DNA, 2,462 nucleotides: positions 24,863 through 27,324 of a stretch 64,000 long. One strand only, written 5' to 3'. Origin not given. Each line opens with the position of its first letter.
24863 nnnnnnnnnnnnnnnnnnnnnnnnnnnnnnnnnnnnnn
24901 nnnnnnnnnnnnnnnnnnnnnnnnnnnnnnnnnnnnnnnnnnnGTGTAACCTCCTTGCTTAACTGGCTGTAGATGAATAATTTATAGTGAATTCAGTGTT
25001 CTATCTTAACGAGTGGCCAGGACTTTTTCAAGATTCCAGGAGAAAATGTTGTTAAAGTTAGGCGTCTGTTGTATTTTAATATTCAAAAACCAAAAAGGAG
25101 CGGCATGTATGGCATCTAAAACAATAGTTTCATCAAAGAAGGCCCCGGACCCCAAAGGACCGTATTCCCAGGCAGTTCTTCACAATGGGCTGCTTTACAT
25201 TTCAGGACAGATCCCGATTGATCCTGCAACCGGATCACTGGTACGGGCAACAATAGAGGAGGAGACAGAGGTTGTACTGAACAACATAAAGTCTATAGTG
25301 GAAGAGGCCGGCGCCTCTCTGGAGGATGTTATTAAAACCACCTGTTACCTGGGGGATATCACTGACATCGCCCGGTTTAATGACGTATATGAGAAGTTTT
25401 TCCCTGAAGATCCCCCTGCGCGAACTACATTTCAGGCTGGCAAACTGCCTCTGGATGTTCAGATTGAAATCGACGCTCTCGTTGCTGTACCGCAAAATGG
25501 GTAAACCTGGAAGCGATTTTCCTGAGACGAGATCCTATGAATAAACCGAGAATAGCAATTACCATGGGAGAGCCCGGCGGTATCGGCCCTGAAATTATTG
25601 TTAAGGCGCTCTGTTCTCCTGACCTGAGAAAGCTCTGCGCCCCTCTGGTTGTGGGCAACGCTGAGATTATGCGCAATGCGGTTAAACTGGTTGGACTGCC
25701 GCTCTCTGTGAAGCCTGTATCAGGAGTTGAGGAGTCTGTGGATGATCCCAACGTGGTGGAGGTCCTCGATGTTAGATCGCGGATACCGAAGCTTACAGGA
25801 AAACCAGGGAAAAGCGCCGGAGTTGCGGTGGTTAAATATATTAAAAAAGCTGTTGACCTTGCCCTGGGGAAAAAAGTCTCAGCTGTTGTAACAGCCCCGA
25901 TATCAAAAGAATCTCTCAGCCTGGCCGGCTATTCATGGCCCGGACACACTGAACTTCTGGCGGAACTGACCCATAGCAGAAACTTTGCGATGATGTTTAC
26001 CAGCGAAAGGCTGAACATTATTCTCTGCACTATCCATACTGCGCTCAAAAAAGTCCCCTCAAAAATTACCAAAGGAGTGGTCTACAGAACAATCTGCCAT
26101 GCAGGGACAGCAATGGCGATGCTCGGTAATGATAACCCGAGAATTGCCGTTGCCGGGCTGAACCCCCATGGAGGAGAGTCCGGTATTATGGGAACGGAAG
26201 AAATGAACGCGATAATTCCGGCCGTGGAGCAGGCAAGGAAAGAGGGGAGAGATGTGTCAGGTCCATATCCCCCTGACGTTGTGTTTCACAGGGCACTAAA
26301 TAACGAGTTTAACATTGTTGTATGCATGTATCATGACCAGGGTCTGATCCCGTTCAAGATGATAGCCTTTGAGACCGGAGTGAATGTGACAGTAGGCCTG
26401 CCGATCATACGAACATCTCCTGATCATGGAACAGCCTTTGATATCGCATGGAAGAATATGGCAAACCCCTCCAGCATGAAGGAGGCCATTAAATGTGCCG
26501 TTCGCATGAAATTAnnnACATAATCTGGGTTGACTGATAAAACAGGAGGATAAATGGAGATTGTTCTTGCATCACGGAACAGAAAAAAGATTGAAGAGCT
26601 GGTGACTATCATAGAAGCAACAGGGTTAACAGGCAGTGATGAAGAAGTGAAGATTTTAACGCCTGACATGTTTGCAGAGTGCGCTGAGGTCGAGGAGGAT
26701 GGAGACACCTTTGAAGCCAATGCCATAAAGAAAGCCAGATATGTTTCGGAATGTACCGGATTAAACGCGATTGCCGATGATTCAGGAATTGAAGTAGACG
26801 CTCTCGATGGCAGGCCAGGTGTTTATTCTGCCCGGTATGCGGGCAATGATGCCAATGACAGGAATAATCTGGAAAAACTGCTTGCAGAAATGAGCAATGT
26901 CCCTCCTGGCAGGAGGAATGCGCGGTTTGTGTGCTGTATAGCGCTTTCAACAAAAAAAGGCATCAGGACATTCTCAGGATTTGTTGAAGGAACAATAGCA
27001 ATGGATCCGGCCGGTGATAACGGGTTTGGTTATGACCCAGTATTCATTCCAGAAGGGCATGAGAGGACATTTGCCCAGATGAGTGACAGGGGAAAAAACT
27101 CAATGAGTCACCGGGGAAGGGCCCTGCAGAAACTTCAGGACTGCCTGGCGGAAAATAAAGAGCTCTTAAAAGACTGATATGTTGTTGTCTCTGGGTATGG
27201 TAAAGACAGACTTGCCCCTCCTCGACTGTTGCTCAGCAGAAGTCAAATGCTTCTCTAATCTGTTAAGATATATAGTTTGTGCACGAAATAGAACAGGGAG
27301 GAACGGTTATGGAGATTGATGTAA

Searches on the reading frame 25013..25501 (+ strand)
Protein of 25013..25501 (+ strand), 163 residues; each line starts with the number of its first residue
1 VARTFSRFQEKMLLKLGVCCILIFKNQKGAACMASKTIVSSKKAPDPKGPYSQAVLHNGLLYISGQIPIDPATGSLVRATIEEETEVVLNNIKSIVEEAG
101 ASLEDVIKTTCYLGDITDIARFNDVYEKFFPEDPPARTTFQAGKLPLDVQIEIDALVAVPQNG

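Call 81: search_protein_families(library=pfam, proteins=[window:25013-25501:+], max_evalue=0.00001)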
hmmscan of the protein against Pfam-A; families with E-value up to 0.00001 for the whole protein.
window:25013-25501:+ (163 aa): 1 family
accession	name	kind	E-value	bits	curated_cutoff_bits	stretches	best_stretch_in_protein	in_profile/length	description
PF01042.26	Ribonuc_L-PSP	-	3.8e-38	130.6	27.3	1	42-158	2-120/121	Endoribonuclease L-PSP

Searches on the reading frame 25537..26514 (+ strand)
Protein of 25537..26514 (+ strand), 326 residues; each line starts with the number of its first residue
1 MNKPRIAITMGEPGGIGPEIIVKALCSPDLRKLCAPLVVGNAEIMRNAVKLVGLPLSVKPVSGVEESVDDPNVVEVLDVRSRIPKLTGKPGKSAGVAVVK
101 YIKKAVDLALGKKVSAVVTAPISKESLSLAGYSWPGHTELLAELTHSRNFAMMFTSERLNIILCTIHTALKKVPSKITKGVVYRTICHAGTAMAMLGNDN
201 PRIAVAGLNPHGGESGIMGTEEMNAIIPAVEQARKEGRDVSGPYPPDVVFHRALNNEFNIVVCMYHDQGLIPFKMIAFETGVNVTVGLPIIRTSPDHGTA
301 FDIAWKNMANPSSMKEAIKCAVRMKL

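Call 81: search_protein_families(library=pfam, proteins=[window:25537-26514:+], max_evalue=0.00001)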
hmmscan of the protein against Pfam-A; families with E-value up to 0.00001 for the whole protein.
window:25537-26514:+ (326 aa): 1 family
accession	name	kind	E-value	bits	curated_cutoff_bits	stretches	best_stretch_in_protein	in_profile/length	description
PF04166.17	PdxA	-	1.3e-106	356.7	27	1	32-321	1-286/286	Pyridoxal phosphate biosynthetic protein PdxA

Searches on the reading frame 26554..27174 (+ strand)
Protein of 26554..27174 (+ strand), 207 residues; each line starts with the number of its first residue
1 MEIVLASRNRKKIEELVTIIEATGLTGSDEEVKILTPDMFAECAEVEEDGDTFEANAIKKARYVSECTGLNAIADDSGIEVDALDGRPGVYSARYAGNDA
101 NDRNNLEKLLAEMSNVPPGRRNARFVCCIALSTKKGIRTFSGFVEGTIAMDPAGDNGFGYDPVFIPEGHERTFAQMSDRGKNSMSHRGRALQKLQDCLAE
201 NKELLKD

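Call 81: search_protein_families(library=pfam, proteins=[window:26554-27174:+], max_evalue=0.00001)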
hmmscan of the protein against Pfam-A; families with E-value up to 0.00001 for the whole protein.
window:26554-27174:+ (207 aa): 1 family
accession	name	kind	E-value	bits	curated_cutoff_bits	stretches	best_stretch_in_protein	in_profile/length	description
PF01725.21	Ham1p_like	-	2.1e-65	220.5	22.5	1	3-196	1-185/186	Ham1 family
